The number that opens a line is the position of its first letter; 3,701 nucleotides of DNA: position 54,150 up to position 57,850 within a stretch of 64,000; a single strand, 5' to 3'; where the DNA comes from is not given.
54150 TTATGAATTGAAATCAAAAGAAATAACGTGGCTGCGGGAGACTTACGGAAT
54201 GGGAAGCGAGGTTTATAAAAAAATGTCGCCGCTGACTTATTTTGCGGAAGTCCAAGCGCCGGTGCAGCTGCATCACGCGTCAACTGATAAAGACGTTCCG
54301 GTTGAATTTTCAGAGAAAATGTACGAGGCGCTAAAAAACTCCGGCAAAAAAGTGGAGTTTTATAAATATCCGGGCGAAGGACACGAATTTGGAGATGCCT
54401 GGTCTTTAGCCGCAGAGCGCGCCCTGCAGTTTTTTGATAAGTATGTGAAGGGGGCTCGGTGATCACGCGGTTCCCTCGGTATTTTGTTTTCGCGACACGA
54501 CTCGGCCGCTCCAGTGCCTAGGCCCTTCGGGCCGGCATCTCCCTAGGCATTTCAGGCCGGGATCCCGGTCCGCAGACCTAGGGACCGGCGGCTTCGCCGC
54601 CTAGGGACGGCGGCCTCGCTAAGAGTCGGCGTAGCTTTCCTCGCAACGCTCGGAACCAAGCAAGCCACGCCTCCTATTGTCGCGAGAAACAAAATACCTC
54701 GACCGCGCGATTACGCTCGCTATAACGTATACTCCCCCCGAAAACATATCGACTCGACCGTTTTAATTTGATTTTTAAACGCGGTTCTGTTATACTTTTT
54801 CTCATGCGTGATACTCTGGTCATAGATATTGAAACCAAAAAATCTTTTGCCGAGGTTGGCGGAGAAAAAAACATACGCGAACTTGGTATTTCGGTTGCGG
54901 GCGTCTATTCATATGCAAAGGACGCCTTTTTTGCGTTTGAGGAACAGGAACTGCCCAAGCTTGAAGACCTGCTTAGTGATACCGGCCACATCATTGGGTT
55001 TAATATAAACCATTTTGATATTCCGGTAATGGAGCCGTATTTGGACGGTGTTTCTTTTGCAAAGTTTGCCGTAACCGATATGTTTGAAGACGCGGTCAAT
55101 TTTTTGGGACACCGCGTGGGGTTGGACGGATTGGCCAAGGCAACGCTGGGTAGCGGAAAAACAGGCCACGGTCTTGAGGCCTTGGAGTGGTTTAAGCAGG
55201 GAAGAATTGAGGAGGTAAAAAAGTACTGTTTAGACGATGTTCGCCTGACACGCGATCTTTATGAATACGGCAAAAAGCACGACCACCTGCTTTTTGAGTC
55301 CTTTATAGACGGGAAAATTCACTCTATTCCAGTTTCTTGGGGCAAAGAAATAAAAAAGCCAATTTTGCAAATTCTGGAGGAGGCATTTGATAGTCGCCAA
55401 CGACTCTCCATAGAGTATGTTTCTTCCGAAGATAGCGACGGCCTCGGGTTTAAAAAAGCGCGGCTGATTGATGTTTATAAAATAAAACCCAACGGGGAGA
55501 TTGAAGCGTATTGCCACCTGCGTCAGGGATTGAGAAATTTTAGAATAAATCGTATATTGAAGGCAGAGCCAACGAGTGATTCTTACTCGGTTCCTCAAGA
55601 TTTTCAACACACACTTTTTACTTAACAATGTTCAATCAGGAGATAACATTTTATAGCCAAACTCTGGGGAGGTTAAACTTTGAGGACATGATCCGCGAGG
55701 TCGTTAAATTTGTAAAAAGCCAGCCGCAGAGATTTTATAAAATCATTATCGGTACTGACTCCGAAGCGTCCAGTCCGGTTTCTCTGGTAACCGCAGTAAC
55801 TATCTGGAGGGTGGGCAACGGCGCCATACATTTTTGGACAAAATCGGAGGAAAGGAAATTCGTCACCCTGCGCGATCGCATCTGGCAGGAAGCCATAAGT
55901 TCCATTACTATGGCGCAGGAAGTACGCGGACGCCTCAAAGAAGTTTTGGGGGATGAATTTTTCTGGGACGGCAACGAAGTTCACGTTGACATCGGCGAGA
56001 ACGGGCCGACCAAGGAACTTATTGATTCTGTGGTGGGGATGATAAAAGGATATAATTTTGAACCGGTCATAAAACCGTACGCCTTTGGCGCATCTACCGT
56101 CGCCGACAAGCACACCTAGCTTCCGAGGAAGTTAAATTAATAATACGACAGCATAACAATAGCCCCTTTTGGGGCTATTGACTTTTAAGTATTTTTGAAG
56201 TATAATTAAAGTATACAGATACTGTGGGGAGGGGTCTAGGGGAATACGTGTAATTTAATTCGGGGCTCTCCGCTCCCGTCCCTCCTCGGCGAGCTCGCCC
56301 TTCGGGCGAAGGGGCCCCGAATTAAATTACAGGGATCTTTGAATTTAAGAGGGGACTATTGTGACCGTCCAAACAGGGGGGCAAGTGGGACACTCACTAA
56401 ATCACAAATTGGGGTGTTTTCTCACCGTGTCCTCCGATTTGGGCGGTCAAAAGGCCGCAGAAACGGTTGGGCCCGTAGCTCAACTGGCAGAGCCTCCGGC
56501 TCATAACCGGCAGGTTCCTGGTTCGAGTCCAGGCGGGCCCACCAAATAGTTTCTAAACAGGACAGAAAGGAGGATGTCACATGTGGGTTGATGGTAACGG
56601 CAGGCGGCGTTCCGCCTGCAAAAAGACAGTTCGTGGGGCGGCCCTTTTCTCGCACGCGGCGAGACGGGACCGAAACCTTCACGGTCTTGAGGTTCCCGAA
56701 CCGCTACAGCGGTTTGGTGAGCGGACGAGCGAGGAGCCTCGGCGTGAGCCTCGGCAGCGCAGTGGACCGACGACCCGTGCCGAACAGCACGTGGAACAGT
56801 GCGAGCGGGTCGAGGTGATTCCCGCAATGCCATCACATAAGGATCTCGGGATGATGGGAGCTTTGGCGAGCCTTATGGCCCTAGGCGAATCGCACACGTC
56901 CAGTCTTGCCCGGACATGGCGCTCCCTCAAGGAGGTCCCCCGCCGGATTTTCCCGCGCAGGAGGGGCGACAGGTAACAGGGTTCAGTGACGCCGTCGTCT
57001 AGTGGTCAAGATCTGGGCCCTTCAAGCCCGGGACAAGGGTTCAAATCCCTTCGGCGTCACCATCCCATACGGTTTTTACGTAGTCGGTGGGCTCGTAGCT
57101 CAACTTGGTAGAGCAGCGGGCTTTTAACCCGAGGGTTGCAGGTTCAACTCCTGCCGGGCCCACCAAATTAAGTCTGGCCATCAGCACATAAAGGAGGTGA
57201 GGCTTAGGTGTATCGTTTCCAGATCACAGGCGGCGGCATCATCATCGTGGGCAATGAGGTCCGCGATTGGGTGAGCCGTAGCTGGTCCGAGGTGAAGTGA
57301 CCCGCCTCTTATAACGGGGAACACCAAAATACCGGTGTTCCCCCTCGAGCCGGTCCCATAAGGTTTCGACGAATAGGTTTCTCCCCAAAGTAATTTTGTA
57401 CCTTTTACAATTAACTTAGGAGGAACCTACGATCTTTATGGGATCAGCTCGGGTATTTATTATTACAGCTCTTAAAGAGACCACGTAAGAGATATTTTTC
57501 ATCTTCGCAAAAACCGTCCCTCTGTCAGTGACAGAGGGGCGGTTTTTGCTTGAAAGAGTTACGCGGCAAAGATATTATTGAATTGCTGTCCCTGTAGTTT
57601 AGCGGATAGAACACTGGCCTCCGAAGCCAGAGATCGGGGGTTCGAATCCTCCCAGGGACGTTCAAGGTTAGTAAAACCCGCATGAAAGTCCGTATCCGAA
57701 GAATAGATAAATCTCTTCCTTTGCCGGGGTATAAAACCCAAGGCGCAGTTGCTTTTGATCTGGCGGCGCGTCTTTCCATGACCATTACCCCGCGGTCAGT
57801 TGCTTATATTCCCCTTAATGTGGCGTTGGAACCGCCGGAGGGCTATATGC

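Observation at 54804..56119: DEDD exonuclease fused to a WYL-like domain, followed 2 nt later by a YkuK/DUF458 RNase H-like gene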

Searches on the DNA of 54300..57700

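Call 44: search_rna_families(source=window, start=54300, end=57700, threshold=evalue, max_evalue=1)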
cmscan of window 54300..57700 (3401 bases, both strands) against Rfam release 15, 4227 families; matches with E-value up to 1: 14.
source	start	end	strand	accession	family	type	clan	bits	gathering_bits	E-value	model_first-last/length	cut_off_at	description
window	57588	57660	+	RF00005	tRNA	Gene; tRNA;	CL00001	69.4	29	2.4e-14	1-71/71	no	tRNA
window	57089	57162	+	RF00005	tRNA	Gene; tRNA;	CL00001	67.8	29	6.6e-14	1-71/71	no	tRNA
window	56469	56541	+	RF00005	tRNA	Gene; tRNA;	CL00001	64.6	29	5.2e-13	1-71/71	no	tRNA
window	56988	57059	+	RF00005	tRNA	Gene; tRNA;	CL00001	59.1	29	1.6e-11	1-71/71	no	tRNA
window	56469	56542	-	RF04354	Plastid-ycf2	Cis-reg;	-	29.7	65.7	0.0022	1-75/75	no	Plastid-ycf2 5UTR RNA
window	56988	57058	+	RF01684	mascRNA-menRNA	Gene;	-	28.9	42.5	0.0051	1-56/56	no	MALAT1-associated small cytoplasmic RNA/MEN beta RNA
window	57015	57141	+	RF02553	YrlA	Gene; sRNA;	-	24.9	69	0.03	1-114/114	no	Y RNA-like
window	57089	57163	-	RF04354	Plastid-ycf2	Cis-reg;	-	23.1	65.7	0.14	1-75/75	no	Plastid-ycf2 5UTR RNA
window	56361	56450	+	RF00895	mir-786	Gene; miRNA;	-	21.4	93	0.35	1-90/90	no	mir-786 microRNA precursor family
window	56994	57062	+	RF00233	Tymo_tRNA-like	Cis-reg;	-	20.5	40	0.35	1-84/84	no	Tymovirus/Pomovirus/Furovirus tRNA-like 3' UTR element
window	57502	57557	-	RF04133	MIR2646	Gene; miRNA;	-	19.7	245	0.33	1-256/256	no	MIR2646 microRNA precursor family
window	56156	56201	+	RF00032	Histone3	Cis-reg;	-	19.1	34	0.092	1-46/46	no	Histone 3' UTR stem-loop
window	54809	54858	-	RF00002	5_8S_rRNA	Gene; rRNA;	CL00112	14.8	42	0.97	1-154/154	no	5.8S ribosomal RNA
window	56655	56759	+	RF02757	Erse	Gene; sRNA;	-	14.2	138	0.61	85-214/252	no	Erse small RNA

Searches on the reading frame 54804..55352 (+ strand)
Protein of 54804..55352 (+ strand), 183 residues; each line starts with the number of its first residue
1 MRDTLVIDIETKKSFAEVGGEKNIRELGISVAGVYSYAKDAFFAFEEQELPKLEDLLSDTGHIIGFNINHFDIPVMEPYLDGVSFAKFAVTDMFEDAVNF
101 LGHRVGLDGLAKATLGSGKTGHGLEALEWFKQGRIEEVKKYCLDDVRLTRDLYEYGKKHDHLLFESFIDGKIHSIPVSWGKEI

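Call 50: search_solved_structures(query=A2, max_evalue=10, show_alignments=0)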
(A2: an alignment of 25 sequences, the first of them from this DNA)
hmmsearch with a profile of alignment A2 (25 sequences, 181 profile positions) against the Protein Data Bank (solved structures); distinct sequences matched with E-value up to 10: 23.
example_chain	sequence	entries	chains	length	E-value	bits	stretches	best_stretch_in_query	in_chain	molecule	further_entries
1skr_A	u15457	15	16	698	0.0013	21.4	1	31-130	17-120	DNA polymerase | DNA-directed DNA polymerase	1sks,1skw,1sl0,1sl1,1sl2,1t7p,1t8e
1zyq_A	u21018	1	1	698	0.0013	21.4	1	31-130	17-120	DNA polymerase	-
6n7w_H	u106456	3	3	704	0.003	20.2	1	31-91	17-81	DNA-directed DNA polymerase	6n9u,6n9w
2ajq_A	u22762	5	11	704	0.0046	19.6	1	32-91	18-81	T7 DNA polymerase | DNA-directed DNA polymerase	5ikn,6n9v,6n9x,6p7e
9qrf_A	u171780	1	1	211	0.0087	18.7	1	51-149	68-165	ancestor of diDNase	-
3iay_A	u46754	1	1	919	0.0088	18.6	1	63-104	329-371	DNA polymerase delta catalytic subunit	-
7kc0_A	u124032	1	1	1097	0.013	18.1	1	63-104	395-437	DNA polymerase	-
6p1h_A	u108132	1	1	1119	0.014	18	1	63-104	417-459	DNA polymerase delta catalytic subunit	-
8jrb_A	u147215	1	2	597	0.18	14.3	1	48-155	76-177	DNA polymerase I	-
9rtc_A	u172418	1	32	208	0.21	14.1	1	50-149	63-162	nanoRNase C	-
9w5x_A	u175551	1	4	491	0.25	13.9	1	58-111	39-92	Nicotinamide phosphoribosyltransferase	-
9w5w_A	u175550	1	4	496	0.25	13.9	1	58-111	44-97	Nicotinamide phosphoribosyltransferase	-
9l85_A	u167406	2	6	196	0.45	13.1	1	63-83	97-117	exodeoxyribonuclease III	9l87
1q8i_A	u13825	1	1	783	0.47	13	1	63-84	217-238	DNA polymerase II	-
9qth_A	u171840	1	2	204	0.51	12.9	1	68-120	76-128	Inquilinus NrnC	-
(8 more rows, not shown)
